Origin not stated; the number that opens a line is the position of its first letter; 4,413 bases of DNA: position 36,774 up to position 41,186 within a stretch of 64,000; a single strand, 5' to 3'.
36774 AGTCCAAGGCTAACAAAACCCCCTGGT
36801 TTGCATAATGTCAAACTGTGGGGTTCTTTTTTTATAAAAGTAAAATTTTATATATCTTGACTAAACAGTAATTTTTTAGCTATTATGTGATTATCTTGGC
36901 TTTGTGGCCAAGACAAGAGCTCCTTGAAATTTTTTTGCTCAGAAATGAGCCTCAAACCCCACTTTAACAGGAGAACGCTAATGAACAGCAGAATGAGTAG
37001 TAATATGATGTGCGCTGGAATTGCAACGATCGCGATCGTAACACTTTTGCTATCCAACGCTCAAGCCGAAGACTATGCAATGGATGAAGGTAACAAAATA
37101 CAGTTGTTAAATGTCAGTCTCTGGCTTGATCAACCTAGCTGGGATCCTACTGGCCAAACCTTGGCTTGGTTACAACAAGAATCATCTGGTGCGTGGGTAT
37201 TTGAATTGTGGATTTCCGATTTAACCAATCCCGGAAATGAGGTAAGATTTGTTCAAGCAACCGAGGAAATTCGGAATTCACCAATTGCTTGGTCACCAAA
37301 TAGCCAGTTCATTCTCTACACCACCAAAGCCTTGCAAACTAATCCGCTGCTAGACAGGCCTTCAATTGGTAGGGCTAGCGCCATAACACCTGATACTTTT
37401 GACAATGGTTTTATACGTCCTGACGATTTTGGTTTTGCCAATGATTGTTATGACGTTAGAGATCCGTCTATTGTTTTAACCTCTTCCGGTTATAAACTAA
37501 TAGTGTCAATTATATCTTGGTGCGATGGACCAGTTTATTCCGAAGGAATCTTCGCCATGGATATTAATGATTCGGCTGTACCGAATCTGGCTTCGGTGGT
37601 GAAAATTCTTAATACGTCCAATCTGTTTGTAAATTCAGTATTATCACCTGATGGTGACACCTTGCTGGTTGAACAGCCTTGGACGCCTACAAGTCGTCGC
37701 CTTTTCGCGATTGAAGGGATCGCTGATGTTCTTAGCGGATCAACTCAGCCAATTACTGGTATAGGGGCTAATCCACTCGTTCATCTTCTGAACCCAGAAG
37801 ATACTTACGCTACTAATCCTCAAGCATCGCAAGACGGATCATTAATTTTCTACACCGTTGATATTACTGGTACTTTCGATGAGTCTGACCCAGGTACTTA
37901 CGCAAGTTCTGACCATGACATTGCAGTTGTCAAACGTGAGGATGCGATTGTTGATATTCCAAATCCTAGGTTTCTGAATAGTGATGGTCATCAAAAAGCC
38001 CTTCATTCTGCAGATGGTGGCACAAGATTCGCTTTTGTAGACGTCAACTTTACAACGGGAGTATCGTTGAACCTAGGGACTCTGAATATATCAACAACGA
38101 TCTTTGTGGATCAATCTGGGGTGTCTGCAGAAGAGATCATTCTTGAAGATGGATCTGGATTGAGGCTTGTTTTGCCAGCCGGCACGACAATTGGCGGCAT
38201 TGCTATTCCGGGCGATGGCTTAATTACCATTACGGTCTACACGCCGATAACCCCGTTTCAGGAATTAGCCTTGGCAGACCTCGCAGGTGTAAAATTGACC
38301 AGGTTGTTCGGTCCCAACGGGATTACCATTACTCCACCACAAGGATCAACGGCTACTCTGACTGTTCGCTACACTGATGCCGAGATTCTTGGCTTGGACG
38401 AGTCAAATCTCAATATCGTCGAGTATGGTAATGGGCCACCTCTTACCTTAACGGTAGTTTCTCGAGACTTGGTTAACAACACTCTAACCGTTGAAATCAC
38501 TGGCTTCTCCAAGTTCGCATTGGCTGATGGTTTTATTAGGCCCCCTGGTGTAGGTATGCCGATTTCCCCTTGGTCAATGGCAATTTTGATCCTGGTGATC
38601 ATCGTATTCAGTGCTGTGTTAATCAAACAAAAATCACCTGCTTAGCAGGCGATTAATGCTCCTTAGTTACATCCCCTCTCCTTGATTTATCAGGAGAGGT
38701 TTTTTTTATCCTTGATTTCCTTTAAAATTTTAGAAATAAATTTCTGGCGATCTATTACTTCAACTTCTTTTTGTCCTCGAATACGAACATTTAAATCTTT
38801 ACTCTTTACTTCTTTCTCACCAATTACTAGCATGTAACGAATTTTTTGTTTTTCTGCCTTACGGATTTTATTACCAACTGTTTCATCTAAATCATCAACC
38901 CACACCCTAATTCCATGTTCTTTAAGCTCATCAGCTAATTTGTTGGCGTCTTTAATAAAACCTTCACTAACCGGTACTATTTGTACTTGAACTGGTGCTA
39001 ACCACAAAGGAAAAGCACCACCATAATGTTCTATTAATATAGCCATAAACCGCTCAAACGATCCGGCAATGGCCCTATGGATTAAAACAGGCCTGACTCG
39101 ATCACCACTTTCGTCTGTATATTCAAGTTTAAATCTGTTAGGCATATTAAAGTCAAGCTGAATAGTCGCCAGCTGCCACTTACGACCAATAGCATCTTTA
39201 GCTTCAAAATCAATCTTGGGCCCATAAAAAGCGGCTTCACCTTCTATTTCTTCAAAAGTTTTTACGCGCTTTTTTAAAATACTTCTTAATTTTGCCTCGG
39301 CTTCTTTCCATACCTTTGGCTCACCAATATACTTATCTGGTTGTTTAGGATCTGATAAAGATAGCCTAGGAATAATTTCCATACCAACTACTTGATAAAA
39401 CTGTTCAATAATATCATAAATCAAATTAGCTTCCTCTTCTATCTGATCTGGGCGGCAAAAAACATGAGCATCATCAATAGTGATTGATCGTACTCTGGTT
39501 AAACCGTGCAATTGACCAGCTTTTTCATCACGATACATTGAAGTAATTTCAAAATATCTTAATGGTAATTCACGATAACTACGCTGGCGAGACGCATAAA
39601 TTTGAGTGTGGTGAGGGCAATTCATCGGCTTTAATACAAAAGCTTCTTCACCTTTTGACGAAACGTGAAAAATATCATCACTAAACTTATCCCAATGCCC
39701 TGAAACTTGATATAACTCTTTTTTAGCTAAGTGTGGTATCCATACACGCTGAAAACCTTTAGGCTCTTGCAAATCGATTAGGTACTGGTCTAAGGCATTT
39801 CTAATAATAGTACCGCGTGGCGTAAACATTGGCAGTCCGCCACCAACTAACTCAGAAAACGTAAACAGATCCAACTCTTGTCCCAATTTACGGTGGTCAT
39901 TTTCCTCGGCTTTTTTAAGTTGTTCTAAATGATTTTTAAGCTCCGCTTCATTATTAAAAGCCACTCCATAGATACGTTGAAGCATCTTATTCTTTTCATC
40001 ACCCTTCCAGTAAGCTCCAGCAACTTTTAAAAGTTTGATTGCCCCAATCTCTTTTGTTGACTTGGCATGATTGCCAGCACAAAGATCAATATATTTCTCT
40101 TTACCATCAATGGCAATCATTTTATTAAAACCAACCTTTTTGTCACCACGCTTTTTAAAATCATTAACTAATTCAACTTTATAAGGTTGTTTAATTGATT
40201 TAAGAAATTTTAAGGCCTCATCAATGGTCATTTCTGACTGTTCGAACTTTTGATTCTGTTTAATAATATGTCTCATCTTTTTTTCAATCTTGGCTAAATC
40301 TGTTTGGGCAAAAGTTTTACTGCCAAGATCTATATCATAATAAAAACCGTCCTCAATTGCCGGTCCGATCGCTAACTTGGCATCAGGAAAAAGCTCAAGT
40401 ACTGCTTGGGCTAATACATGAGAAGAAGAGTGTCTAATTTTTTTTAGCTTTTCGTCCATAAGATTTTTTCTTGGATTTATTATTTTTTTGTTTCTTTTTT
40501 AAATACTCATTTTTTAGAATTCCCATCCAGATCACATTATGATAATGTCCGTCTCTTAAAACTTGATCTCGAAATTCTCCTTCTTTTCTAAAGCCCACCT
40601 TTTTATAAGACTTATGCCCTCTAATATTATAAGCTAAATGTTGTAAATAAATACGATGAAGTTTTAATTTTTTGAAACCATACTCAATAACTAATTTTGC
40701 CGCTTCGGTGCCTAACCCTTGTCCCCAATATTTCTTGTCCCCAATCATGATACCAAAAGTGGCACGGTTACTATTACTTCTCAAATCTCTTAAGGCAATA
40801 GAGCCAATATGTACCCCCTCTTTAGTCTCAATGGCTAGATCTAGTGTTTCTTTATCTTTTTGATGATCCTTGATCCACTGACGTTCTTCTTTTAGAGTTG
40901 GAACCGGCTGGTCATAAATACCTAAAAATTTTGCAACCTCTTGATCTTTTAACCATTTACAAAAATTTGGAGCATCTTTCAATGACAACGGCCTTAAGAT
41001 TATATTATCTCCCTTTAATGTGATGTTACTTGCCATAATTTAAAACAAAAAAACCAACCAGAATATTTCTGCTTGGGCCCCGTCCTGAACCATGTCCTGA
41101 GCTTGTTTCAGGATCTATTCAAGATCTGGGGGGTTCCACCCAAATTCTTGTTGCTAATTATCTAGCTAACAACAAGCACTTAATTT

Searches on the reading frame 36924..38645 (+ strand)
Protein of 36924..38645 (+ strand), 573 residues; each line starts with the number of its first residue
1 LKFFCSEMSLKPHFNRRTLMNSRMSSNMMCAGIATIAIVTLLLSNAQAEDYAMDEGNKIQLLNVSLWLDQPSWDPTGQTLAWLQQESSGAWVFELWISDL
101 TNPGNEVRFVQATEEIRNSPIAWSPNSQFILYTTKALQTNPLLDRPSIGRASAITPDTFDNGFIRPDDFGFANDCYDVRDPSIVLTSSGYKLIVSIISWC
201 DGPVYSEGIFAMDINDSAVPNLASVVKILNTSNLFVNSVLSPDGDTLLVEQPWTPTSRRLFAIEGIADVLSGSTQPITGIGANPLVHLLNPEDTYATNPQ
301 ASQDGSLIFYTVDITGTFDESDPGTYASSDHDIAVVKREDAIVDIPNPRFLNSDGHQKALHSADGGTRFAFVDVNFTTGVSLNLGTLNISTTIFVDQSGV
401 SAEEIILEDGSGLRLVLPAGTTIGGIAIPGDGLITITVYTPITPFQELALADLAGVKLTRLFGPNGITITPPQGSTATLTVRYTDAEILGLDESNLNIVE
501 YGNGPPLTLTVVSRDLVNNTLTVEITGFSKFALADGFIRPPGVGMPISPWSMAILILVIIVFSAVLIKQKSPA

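Call 61: search_protein_families(library=pfam, proteins=[window:36924-38645:+])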
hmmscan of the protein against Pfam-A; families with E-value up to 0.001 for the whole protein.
window:36924-38645:+ (573 aa): 1 family
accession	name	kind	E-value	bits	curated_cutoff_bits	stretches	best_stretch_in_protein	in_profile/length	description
PF07676.18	PD40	-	2e-05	24.9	20.9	0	70-91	13-34/38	WD40-like Beta Propeller Repeat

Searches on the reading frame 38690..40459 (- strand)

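Call 61: search_protein_families(library=pfam, proteins=[window:38690-40459:-])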
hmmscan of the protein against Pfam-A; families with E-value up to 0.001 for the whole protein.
window:38690-40459:- (589 aa): 3 families
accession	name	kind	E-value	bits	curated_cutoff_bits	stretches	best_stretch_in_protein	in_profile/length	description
PF00587.30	tRNA-synt_2b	-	1.5e-44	152.6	29.3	1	264-479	1-179/179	tRNA synthetase class II core domain (G, H, P, S and T)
PF03129.25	HGTP_anticodon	-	1.7e-22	79.8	21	1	491-580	1-93/94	Anticodon binding domain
PF07973.19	tRNA_SAD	-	4.8e-13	49.3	24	1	122-164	9-44/44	Threonyl and Alanyl tRNA synthetase second additional domain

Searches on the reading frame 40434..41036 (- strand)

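Call 61: search_protein_families(library=pfam, proteins=[window:40434-41036:-])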
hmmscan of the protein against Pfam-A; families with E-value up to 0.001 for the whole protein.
window:40434-41036:- (200 aa): 4 families
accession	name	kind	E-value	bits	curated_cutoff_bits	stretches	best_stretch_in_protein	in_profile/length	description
PF13302.13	Acetyltransf_3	-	4.3e-28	99.2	25.4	1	12-150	2-138/138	Acetyltransferase (GNAT) domain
PF00583.31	Acetyltransf_1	-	3.8e-10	40.5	20.7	1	48-149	21-116/116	Acetyltransferase (GNAT) family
PF13420.13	Acetyltransf_4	-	2.3e-09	37.9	24.3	1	15-170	2-155/155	Acetyltransferase (GNAT) domain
PF13523.12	Acetyltransf_8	-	4.3e-07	30.1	27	1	20-155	4-143/145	Acetyltransferase (GNAT) domain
